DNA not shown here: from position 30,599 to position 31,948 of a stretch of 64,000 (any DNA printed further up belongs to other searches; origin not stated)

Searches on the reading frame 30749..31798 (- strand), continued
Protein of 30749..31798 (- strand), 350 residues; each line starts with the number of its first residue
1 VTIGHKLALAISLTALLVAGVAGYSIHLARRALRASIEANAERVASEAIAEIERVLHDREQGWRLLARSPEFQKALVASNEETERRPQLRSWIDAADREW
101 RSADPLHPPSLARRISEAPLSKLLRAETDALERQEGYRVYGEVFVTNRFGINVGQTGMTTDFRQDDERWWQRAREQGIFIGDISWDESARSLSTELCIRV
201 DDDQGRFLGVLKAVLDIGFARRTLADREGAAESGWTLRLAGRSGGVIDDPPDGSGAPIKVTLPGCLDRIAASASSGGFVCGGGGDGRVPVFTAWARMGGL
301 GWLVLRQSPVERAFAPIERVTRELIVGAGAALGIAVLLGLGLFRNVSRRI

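Call 63: find_homologous_proteins(query=A1, max_evalue=1e-10)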
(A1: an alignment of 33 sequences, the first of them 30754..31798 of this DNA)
Query A1 (33 sequences) (348 aa, profile of the alignment): 7 proteins with E <= 1e-10 among 8000 candidates.
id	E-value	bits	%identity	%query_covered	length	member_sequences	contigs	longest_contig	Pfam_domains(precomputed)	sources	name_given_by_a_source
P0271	7.9e-108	379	31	100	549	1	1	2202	PF00672.31,PF02743.25,PF22335.2,PF00990.27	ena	-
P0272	1.3e-107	378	31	100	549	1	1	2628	PF00672.31,PF02743.25,PF22335.2,PF00990.27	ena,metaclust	metaclust:\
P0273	2.0e-107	378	34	100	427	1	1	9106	PF00672.31,PF02743.25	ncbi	ncbi:MAG: HAMP domain-containing protein [Pirellulales bacterium]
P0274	9.4e-107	375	31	99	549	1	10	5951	PF00672.31,PF02743.25,PF22335.2,PF00990.27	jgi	-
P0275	8.4e-98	346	31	91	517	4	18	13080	PF00672.31,PF02743.25,PF22335.2,PF00990.27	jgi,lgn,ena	-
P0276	2.0e-90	322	36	62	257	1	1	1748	-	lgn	-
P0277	3.9e-77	278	40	57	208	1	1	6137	-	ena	-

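Call 64: find_related_loci(query=window:30754-31798:-, collection=metagenome_contigs, flank=8000)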
Query window:30754-31798:- (348 aa) in metagenome_contigs; peptide patterns used: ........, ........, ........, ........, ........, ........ (x = any residue, [..] = any of these).
149 stretches matched a pattern, but none encodes a relative of the query by tblastn (E <= 1e-3).

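Call 65: find_related_loci(query=A1, collection=metagenome_contigs, flank=8000)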
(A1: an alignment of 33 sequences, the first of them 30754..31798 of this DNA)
Query A1 (348 aa) in metagenome_contigs; peptide patterns used: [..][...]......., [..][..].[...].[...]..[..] (x = any residue, [..] = any of these).
600 stretches matched a pattern (row limit reached: there are more); 492 encode a relative of the query (tblastn E <= 1e-3); the best 80 are kept; 80 distinct loci.
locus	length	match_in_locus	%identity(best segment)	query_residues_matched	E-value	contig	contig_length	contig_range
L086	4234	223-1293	36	1-347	1e-60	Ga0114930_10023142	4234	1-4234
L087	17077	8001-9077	31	1-347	7e-60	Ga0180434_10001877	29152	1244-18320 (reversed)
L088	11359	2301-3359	32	1-348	1e-56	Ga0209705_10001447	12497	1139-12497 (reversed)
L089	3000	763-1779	32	13-348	3e-56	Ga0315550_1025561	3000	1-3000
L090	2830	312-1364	30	1-347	5e-56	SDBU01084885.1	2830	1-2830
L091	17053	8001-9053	35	1-348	2e-57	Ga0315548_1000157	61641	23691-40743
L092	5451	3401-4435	32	1-340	3e-55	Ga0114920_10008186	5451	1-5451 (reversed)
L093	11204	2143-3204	29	1-348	2e-54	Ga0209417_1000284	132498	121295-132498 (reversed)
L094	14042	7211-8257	31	1-348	7e-54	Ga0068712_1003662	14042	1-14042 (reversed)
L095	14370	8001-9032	36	1-339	3e-53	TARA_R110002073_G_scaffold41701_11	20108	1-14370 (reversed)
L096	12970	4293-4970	42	1-226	6e-53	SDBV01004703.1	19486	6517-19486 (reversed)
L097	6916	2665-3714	28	1-347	3e-53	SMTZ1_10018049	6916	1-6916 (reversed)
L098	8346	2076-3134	30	1-348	2e-53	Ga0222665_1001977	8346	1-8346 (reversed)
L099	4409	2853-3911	31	1-347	5e-53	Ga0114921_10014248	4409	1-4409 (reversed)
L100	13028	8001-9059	29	1-348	1e-52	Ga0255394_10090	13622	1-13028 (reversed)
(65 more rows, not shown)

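Call 77: search_protein_families(library=pfam, alignment_id=A4, max_evalue=0.00001)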
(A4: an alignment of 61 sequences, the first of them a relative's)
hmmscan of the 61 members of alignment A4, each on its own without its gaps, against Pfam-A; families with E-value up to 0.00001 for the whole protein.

A. member 1, P0122 (793 aa): 5 families
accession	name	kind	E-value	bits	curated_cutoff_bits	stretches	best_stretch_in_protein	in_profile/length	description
PF02518.31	HATPase_c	-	2.3e-30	105.7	26.4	1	523-637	1-109/111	Histidine kinase-, DNA gyrase B-, and HSP90-like ATPase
PF00072.30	Response_reg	-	2.5e-27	95.7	30.2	1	673-787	1-110/111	Response regulator receiver domain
PF00512.31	HisKA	-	2.1e-19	69.8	26.9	1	410-476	1-66/66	His Kinase A (phospho-acceptor) domain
PF00672.30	HAMP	-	2e-13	50.9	25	1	348-398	2-52/53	HAMP domain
PF02743.24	dCache_1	-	1.8e-08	34.7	45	1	116-311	37-238/240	Cache domain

B. families by the number of members that match (of 61 scanned): 19 families
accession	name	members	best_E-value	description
PF00672.30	HAMP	56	2.2e-18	HAMP domain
PF02518.31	HATPase_c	46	1.9e-35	Histidine kinase-, DNA gyrase B-, and HSP90-like ATPase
PF00512.31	HisKA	37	4e-24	His Kinase A (phospho-acceptor) domain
PF02743.24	dCache_1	22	3.4e-11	Cache domain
PF00072.30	Response_reg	20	5.7e-63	Response regulator receiver domain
PF13426.13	PAS_9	15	1.1e-39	PAS domain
PF08448.16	PAS_4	14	5.5e-27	PAS fold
PF00989.32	PAS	13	8.7e-36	PAS fold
PF13188.13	PAS_8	6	2e-20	PAS domain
PF01627.28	Hpt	6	3.8e-10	Hpt domain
PF13185.12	GAF_2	5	4.2e-28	GAF domain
PF08447.18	PAS_3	5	4.6e-26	PAS fold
PF01590.32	GAF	3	1e-14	GAF domain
PF14501.12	HATPase_c_5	2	1.1e-07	GHKL domain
PF07228.17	SpoIIE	1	6.4e-41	Stage II sporulation protein E (SpoIIE)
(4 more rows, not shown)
